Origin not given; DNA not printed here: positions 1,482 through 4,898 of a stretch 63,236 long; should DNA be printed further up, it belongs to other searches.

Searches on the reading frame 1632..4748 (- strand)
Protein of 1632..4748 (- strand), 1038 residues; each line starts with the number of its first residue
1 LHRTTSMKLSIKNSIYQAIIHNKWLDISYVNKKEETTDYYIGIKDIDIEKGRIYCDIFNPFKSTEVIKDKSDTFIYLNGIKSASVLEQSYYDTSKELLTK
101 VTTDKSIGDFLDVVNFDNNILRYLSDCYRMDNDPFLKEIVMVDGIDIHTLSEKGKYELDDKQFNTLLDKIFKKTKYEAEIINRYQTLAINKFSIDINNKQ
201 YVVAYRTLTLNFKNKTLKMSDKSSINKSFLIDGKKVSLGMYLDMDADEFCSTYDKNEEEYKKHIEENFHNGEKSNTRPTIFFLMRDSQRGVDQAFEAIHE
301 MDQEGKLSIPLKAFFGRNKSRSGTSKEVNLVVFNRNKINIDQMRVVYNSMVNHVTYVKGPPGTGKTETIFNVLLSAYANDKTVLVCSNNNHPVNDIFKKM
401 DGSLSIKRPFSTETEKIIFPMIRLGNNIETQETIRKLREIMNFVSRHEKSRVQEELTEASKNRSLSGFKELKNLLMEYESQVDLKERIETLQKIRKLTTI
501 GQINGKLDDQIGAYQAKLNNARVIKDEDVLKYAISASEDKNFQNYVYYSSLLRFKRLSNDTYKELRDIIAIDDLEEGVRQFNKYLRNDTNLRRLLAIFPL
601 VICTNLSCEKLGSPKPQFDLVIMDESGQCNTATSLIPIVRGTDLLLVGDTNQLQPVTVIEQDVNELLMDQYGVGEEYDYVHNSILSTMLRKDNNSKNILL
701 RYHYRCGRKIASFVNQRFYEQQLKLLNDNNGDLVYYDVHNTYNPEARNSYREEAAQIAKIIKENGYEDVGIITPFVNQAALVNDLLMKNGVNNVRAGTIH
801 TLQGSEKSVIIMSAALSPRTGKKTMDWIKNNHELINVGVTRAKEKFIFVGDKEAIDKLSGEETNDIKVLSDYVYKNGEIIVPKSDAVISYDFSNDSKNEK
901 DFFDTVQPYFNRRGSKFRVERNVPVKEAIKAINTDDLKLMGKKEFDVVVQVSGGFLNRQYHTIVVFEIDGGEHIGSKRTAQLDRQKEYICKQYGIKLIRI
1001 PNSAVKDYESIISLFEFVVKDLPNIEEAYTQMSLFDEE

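Call 5: search_protein_families(library=pfam, proteins=[window:1632-4748:-], max_evalue=0.1)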
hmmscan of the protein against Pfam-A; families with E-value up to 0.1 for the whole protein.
window:1632-4748:- (1038 aa): 13 families
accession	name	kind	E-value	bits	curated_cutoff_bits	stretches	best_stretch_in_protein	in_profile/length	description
PF13086.12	AAA_11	-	5.3e-29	102.2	27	1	338-657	2-254/257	AAA domain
PF13087.12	AAA_12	-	3e-21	76.3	27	1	683-852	4-194/195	AAA domain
PF13245.12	AAA_19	-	1.6e-08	35.2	25.1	1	344-656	3-132/134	AAA domain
PF13604.12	AAA_30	-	1.7e-07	31.6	27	2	615-657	87-132/191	AAA domain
PF10881.14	DUF2726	-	4.7e-05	23.6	24.7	1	958-1013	67-121/126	Protein of unknown function (DUF2726)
PF09848.15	SLFN-g3_helicase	-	6.8e-05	22.7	24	1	353-404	2-55/354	Schlafen group 3, DNA/RNA helicase domain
PF13538.12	UvrD_C_2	-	0.0092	16.3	27.4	1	794-849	2-52/52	UvrD-like helicase C-terminal domain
PF25199.1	nSTAND_NTPase5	-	0.018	15.3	34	0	353-396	42-86/145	Novel STAND NTPase 5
PF01443.25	Viral_helicase1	-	0.019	15.2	21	0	356-380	2-26/228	Viral superfamily 1 RNA helicase core domain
PF13401.12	AAA_22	-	0.026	15.3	27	0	354-410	7-64/130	AAA domain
PF19286.4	ZSWIM1-3_C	-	0.035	14.3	27.6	1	469-494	13-37/45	Zinc finger SWIM domain-containing protein 1/3, C-terminal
PF24550.1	LIS_MGM1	-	0.038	14.5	27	0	428-492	27-86/100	Dynamin-like GTPase MGM1-like, lipid interacting stalk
PF20720.3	nSTAND3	-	0.046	13.9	27.2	1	352-466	17-116/155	Novel STAND NTPase 3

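Call 6: search_protein_families(library=padloc, proteins=[window:1632-4748:-], max_evalue=0.1)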
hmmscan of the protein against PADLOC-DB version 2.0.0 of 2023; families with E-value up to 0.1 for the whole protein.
window:1632-4748:- (1038 aa): 9 families
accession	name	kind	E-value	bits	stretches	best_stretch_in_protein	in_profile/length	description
PDLC03924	MkoC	-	7.2e-50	168.1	2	430-875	481-965/1136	-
PDLC03920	MkoA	-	4.3e-42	142.5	1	267-875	545-1099/1112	-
PDLC03921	MkoA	-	1.5e-31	107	2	228-724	926-1401/1607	-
PDLC05009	PDC-S37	-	2.1e-25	86.8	2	615-789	935-1115/1550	-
PDLC02194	Hhe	-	4e-15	52.1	2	593-758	1355-1518/1911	-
PDLC02895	DpdJ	-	3.3e-07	25.5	1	770-862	372-464/2112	DpdJ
PDLC04140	mad8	-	1.7e-05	22.5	1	352-581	27-207/314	mads_8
PDLC04173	GajB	-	0.0047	13.9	0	354-401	11-57/471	-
PDLC00136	GajB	-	0.055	10.3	0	791-858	484-555/570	UrvD helicase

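Call 7: search_protein_families(library=ncbifam, proteins=[window:1632-4748:-], max_evalue=1)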
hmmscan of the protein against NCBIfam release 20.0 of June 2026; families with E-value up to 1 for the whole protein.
window:1632-4748:- (1038 aa): 6 families
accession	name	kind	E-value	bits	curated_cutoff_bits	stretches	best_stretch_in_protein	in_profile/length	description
TIGR00376.1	TIGR00376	hypoth_equivalog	8.9e-33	113.6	348.9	3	766-881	529-635/639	IGHMBP2 family helicase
NF058533.1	antiphage_ProA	equivalog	2.3e-23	81.7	1500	2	614-845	1300-1553/1903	anti-phage protein ProA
NF040671.1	PLuB_AAA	exception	3.5e-22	77.7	999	3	732-854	1107-1234/1256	PLuB system helicase-like protein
NF042953.1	Hhe_antiphage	equivalog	5.3e-18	63.9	2000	2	616-773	1280-1438/1797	DUF4011 domain-containing anti-phage protein Hhe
TIGR01448.2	helicase_RecD2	equivalog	4.4e-12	45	500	2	795-859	641-697/713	SF1B family DNA helicase RecD2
TIGR01447.1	recD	equivalog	1.8e-09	36.8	310.15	3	304-377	117-188/597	exodeoxyribonuclease V subunit alpha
